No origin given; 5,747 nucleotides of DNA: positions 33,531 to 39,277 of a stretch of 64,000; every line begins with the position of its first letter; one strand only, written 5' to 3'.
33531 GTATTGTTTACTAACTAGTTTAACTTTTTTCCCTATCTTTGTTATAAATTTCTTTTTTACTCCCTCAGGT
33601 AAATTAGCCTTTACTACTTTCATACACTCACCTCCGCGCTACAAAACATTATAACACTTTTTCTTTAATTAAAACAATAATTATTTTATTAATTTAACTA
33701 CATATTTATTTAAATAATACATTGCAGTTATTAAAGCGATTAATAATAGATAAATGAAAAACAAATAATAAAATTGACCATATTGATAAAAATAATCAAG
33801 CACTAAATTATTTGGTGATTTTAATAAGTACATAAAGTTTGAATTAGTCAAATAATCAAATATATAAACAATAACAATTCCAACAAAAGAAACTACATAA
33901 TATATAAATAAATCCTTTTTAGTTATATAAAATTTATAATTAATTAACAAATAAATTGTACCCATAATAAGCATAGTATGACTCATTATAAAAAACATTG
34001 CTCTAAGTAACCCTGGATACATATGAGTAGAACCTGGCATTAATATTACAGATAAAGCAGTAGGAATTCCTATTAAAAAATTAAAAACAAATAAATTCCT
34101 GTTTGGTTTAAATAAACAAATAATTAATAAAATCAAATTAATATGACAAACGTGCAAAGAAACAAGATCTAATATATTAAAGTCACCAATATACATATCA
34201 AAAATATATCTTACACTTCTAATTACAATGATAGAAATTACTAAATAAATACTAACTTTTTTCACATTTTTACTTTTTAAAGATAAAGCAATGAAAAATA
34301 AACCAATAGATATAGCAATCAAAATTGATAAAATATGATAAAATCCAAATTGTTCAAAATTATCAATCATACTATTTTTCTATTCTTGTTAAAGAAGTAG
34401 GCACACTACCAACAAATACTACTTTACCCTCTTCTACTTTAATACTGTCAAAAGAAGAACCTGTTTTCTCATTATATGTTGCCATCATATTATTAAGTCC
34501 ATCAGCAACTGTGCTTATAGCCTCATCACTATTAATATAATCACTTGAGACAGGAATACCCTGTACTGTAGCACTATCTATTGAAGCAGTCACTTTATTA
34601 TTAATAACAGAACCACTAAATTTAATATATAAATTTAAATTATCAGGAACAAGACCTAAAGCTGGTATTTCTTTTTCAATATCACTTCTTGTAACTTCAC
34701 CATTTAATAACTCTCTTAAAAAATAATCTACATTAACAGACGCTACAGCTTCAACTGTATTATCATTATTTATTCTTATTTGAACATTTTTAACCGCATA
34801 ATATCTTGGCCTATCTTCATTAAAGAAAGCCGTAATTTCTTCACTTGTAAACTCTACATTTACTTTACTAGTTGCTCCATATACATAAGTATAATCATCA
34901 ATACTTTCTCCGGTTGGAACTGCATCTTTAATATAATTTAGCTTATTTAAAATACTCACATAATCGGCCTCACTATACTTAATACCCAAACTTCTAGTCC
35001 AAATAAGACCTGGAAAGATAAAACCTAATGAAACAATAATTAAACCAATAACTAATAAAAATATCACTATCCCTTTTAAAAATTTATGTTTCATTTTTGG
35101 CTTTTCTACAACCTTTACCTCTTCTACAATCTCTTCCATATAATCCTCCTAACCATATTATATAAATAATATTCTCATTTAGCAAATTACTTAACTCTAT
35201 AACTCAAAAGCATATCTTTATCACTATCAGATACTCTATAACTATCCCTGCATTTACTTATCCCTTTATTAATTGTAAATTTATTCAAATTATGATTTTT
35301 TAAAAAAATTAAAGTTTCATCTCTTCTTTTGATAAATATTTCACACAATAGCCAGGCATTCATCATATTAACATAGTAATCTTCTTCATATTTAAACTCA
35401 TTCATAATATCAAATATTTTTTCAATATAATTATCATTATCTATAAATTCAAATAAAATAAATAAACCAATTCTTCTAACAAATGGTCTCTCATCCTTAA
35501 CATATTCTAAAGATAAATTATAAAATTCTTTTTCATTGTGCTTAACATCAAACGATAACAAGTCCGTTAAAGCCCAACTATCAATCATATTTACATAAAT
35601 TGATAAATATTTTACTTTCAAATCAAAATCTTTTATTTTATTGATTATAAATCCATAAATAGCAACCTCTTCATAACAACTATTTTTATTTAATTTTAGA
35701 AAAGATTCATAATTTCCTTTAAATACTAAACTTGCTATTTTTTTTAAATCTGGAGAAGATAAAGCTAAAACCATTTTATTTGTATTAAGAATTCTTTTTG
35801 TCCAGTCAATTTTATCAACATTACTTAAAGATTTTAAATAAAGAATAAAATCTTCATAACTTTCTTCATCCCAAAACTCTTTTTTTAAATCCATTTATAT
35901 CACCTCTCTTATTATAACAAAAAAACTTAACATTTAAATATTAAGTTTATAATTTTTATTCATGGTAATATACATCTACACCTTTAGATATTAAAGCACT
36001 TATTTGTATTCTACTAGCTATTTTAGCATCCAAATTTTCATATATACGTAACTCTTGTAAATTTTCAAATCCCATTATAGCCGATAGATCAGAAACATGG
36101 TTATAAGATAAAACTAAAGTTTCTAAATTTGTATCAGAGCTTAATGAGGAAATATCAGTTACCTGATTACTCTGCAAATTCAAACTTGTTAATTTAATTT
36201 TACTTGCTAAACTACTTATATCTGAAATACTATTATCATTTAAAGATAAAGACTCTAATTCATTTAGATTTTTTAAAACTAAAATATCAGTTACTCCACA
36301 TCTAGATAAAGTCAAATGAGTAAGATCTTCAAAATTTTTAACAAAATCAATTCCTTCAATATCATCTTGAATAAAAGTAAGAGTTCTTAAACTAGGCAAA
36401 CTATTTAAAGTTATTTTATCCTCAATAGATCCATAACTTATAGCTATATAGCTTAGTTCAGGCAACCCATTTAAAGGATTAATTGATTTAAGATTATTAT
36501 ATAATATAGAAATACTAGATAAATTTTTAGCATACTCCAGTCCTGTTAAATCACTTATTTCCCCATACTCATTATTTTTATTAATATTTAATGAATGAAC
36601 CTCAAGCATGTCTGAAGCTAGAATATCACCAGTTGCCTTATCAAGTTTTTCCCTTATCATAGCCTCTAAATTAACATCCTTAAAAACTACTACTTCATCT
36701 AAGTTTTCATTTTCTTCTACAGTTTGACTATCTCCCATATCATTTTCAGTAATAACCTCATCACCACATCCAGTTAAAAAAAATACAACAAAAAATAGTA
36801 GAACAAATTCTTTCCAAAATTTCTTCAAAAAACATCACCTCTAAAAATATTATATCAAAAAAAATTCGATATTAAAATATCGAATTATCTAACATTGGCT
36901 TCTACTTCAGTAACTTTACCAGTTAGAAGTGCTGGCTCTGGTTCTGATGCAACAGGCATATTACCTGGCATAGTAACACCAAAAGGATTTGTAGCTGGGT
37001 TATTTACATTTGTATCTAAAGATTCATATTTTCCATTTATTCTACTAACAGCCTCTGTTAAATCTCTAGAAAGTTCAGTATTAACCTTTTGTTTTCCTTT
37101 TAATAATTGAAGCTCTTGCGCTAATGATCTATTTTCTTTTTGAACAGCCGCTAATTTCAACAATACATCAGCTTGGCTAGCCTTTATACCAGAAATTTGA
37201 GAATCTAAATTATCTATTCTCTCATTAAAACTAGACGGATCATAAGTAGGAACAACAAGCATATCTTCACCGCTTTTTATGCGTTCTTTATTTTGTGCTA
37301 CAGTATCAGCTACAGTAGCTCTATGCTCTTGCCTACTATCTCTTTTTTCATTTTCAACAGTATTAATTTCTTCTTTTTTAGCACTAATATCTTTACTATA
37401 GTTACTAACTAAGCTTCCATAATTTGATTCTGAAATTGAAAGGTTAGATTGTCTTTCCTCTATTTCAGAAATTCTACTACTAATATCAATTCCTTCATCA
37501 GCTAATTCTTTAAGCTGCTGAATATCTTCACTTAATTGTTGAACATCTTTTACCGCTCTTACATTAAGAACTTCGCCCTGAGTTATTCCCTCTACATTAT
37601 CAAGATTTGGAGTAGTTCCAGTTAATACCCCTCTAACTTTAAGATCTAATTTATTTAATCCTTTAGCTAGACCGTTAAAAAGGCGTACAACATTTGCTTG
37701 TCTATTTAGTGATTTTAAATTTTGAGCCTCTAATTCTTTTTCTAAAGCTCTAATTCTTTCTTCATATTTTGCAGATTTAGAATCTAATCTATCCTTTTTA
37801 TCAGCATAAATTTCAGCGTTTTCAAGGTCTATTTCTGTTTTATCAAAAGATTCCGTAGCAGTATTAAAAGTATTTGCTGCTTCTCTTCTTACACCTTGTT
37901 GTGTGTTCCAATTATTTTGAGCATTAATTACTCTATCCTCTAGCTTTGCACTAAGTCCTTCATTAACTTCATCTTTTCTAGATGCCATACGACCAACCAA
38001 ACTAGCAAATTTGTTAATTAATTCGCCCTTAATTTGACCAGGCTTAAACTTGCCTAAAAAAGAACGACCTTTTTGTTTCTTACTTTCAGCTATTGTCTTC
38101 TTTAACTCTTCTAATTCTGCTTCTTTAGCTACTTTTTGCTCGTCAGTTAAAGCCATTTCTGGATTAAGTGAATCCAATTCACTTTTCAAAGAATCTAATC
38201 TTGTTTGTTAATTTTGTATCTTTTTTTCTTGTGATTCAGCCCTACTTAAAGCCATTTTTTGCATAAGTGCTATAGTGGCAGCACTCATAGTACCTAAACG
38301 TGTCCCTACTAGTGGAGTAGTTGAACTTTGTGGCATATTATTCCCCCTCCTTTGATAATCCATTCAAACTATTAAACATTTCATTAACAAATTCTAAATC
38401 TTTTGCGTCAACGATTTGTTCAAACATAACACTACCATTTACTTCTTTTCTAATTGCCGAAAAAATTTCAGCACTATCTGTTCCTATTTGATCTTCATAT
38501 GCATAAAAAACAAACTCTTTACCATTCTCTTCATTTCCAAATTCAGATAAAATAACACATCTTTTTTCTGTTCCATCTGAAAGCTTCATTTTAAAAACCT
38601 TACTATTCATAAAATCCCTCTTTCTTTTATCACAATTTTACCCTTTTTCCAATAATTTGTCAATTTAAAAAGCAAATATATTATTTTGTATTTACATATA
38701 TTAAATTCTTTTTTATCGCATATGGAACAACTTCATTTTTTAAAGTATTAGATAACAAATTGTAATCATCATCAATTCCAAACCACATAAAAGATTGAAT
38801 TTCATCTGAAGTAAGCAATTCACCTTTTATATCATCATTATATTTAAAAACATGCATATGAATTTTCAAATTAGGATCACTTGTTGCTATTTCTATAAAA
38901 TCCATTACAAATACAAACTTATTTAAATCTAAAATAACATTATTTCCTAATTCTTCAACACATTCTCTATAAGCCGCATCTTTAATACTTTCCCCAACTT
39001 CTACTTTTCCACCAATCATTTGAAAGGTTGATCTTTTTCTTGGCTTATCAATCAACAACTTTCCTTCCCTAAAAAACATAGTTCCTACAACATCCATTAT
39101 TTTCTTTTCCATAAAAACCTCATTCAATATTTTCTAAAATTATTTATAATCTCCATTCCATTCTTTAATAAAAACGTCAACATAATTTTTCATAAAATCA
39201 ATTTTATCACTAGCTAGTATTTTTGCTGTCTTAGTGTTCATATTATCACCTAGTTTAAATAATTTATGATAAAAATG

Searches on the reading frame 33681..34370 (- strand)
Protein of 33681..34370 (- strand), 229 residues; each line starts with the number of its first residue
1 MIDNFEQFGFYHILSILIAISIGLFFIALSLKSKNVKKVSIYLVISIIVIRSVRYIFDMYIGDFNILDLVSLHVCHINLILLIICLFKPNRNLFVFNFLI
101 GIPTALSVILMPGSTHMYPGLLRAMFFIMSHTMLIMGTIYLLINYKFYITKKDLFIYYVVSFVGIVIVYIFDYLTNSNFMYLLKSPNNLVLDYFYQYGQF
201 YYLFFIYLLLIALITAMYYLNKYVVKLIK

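Call 66: search_protein_families(library=pfam, proteins=[window:33681-34370:-], max_evalue=0.001)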
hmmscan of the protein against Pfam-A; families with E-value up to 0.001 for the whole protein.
window:33681-34370:- (229 aa): 1 family
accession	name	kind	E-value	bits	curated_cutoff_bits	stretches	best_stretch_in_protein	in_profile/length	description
PF14808.11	TMEM164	-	9.4e-24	84.6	25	1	8-218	2-217/217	TMEM164 family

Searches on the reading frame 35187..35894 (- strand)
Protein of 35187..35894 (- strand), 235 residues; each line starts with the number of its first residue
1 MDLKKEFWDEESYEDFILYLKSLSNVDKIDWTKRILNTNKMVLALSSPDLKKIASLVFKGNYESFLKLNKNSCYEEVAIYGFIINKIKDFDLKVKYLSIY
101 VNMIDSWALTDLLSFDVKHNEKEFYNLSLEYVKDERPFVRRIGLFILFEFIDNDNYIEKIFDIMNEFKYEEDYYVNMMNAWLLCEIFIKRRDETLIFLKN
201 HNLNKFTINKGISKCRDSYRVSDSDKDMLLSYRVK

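Call 5: search_protein_families(library=pfam, proteins=[window:35187-35894:-], max_evalue=0.1)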
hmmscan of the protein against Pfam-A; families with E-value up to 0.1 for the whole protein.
window:35187-35894:- (235 aa): 1 family
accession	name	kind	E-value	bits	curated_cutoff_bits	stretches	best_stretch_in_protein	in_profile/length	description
PF08713.17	DNA_alkylation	-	3.7e-12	46.8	21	1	20-213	5-211/213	DNA alkylation repair enzyme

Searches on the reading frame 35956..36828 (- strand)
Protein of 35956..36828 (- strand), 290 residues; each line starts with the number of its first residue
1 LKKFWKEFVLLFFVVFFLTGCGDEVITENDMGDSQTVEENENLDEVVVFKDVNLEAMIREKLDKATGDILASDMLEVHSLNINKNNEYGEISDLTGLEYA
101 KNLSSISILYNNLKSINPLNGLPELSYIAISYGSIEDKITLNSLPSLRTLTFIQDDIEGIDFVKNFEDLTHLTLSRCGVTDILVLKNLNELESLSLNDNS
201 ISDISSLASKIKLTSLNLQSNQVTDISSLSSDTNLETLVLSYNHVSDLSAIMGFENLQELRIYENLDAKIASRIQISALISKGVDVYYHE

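Call 5: search_protein_families(library=pfam, proteins=[window:35956-36828:-], max_evalue=0.1)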
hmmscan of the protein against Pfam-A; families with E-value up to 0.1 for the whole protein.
window:35956-36828:- (290 aa): 8 families
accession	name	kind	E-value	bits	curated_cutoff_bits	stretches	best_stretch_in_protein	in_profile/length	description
PF12799.13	LRR_4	-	1.9e-19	69.7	27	3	191-230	3-43/44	Leucine Rich repeats (2 copies)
PF13855.12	LRR_8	-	2.6e-09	37.1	27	2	212-264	2-58/61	Leucine rich repeat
PF23598.1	LRR_14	-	3.2e-05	23.3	40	1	34-195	129-291/353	Leucine-rich repeat region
PF23952.1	LRR_EndoS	-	6.7e-05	23.5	27.9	1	89-175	33-114/116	Endo-beta-N-acetylglucosaminidase EndoS LRR domain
PF14580.12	LRR_9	-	0.00023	21.2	30.5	1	188-265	41-123/175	Leucine-rich repeat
PF13516.12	LRR_6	-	0.001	19.4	23.4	0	212-225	4-17/24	Leucine Rich repeat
PF17005.11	WD40_like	-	0.0067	16.3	40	1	130-241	15-119/301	WD40-like domain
PF23211.1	LRR_LRWD1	-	0.057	13.5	28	0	211-282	42-113/190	Leucine-rich repeat and WD repeat-containing protein 1, LRR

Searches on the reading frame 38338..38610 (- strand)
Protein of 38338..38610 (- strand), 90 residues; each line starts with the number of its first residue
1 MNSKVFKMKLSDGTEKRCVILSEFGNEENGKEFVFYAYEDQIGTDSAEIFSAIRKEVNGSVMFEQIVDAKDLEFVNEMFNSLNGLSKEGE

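Call 5: search_protein_families(library=pfam, proteins=[window:38338-38610:-], max_evalue=0.1)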
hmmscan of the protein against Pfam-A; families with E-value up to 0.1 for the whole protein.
window:38338-38610:- (90 aa): 1 family
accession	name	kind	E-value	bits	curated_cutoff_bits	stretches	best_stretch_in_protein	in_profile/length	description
PF06949.16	DUF1292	-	4e-05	24.8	24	1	12-82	2-73/75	Protein of unknown function (DUF1292)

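Call 6: search_protein_families(library=ncbifam, proteins=[window:38338-38610:-], max_evalue=0.1)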
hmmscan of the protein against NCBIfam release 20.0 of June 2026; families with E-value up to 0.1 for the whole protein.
window:38338-38610:- (90 aa): 3 families
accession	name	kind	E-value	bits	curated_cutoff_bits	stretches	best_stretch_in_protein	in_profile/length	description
NF010216.0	PRK13678.1-3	equivalog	0.00089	19.4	109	1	11-83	11-86/92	hypothetical protein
NF010219.0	PRK13678.2-2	equivalog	0.0028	18.2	147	1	11-82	13-86/93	hypothetical protein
NF010221.0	PRK13678.2-4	equivalog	0.038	14.7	104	1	12-82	14-89/99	hypothetical protein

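Call 31: find_related_loci(query=A2, collection=genome_contigs, flank=4000)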
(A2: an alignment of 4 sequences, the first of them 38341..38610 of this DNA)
Query A2 (90 aa) in genome_contigs; peptide patterns used: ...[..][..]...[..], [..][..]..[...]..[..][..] (x = any residue, [..] = any of these).
79 stretches matched a pattern; 1 encode a relative of the query (tblastn E <= 1e-3); 1 distinct loci.
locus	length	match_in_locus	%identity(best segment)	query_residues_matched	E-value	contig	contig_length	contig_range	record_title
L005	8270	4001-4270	50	1-90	4e-30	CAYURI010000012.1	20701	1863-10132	MAG TPA_asm: uncultured Muribaculaceae bacterium isolate SRP294416_co1_58 genome assembly, contig: NODE_5026_length_2070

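Call 32: find_related_loci(query=A2, collection=metagenome_contigs, flank=4000)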
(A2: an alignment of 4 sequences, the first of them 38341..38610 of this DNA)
Query A2 (90 aa) in metagenome_contigs; peptide patterns used: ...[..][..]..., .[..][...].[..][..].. (x = any residue, [..] = any of these).
438 stretches matched a pattern, but none encodes a relative of the query by tblastn (E <= 1e-3).

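Call 33: find_homologous_proteins(query=A2, max_evalue=0.001)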
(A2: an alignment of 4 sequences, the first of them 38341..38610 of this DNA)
Query A2 (4 sequences) (90 aa, profile of the alignment): 5 proteins with E <= 0.001 among 93 candidates.
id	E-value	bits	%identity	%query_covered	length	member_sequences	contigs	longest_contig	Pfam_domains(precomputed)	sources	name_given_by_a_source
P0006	8.4e-45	169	47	98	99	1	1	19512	-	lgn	-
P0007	8.7e-44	165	51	100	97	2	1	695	-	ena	-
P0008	7.2e-43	162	49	98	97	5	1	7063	-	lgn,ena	-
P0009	2.2e-42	161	47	98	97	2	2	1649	-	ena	-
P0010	7.1e-41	156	100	100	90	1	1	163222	-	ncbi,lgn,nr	ncbi:MAG: DUF1292 domain-containing protein [Bacilli bacterium]|nr:DUF1292 domain-containing protein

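Call 34: find_encoding_contigs(protein=P0008, flank=4000, max_places=6)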
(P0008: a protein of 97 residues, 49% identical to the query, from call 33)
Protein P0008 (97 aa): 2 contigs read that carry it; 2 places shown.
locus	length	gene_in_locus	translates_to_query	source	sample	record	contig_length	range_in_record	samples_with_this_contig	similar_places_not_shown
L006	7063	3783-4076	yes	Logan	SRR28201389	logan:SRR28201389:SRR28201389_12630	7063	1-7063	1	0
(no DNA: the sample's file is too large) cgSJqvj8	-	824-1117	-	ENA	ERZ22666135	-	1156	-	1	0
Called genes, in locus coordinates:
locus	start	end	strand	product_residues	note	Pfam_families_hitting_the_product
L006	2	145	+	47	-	?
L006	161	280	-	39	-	-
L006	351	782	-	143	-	PF00293:NUDIX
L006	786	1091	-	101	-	-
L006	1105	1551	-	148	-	PF01928:CYTH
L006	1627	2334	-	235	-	PF08713:DNA_alkylation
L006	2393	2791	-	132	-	-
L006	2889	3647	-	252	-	-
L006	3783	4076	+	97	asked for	-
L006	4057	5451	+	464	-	-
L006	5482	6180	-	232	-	PF13930:Endonuclea_NS_2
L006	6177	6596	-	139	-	-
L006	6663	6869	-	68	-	-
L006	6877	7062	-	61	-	?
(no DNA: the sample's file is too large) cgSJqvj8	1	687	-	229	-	?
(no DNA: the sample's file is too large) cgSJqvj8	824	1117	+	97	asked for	-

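Call 35: find_encoding_contigs(protein=P0009, flank=4000, max_places=6)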
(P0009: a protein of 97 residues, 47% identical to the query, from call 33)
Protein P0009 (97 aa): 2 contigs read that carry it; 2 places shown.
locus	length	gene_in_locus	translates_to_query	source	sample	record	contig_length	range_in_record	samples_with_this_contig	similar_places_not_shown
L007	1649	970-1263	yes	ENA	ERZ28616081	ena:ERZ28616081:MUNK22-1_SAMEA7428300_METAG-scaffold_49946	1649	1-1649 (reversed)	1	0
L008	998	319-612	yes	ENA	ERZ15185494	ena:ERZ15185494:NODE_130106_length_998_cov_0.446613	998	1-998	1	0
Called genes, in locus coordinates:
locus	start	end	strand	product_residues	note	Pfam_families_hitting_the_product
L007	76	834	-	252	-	-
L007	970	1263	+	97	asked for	-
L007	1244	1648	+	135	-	?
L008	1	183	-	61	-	?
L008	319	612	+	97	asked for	-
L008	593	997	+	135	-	?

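Call 36: find_encoding_contigs(protein=P0007, flank=4000, max_places=6)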
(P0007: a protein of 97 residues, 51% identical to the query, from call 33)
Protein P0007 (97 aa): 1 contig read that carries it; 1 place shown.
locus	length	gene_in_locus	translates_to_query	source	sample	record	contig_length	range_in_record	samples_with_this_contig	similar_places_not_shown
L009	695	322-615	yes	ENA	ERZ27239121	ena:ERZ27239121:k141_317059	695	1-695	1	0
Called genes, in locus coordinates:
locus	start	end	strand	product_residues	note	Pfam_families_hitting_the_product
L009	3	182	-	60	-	?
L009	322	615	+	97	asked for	-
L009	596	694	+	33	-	?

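Call 44: search_protein_families(library=padloc, proteins=[L006:4057-5448:+, window:38341-38610:-, P0006], max_evalue=0.01)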
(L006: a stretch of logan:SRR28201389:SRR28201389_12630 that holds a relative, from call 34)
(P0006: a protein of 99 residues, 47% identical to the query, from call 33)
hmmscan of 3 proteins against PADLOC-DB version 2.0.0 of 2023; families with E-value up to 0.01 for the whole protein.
L006:4057-5448:+ (464 aa): 0 families

window:38341-38610:- (90 aa): 0 families

P0006 (99 aa): 1 family
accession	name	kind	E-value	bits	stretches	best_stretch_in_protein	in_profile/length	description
PDLC03726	oMTase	-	0.00026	19.1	1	22-79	65-121/140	orphan methyltransferase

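Call 45: search_protein_families(library=phrogs, proteins=[L006:4057-5448:+, window:38341-38610:-, P0006], max_evalue=0.01)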
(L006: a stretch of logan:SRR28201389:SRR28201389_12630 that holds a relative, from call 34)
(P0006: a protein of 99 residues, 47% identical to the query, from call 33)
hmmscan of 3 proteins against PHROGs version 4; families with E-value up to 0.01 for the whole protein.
L006:4057-5448:+ (464 aa): 0 families

window:38341-38610:- (90 aa): 0 families

P0006 (99 aa): 0 families

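Call 65: search_protein_families(library=pfam, alignment_id=A2, max_evalue=0.01)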
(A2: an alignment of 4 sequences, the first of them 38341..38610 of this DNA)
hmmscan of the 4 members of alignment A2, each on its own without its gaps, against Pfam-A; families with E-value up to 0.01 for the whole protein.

A. member 1, window:38341-38610:- (90 aa): 1 family
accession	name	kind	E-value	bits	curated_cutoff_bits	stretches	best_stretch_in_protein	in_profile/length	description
PF06949.16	DUF1292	-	4e-05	24.8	24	1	12-82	2-73/75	Protein of unknown function (DUF1292)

B. families by the number of members that match (of 4 scanned): 2 families
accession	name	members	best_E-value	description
PF06949.16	DUF1292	4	4e-05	Protein of unknown function (DUF1292)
PF10459.15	Peptidase_S46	1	0.0072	Peptidase S46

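Call 66: search_protein_families(library=pfam, proteins=[L006:4057-5448:+], max_evalue=0.001)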
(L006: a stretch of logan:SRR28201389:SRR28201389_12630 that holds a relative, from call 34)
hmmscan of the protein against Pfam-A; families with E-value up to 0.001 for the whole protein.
L006:4057-5448:+ (464 aa): 0 families

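Call 67: list_cluster_members(proteins=[P0001, P0003, P0010, P0002])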
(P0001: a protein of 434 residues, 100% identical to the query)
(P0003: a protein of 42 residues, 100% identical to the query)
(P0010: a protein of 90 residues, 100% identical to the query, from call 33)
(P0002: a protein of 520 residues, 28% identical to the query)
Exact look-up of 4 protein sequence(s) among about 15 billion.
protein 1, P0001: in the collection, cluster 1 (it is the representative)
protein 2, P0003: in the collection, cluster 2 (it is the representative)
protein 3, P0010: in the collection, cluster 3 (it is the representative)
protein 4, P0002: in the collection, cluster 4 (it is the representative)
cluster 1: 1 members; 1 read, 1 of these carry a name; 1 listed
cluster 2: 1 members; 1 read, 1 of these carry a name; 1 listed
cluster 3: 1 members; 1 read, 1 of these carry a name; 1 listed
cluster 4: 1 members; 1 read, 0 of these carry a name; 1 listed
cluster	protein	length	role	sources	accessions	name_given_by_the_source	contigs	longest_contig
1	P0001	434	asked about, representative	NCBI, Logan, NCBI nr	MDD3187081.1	MAG: hypothetical protein PHD02_01245 [Bacilli bacterium] | hypothetical protein [Bacilli bacterium]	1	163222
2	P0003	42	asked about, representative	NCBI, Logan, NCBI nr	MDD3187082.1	MAG: hypothetical protein PHD02_01250 [Bacilli bacterium] | hypothetical protein [Bacilli bacterium]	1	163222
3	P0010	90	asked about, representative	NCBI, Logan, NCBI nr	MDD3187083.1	MAG: DUF1292 domain-containing protein [Bacilli bacterium] | DUF1292 domain-containing protein [Bacilli bacterium]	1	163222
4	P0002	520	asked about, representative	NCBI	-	-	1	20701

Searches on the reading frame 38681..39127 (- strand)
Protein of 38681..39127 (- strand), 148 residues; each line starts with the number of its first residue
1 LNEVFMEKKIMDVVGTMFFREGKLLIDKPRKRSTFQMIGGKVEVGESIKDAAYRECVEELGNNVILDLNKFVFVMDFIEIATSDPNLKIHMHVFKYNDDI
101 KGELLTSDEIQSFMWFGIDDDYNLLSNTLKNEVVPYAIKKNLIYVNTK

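Call 5: search_protein_families(library=pfam, proteins=[window:38681-39127:-], max_evalue=0.1)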
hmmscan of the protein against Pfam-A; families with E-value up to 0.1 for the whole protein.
window:38681-39127:- (148 aa): 2 families
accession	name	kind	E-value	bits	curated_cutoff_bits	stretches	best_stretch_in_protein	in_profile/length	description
PF00293.34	NUDIX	-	1.5e-11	44.9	21.1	1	13-120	5-117/134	NUDIX domain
PF16262.11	DUF4916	-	0.031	14.3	27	1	22-70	40-88/170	Domain of unknown function (DUF4916)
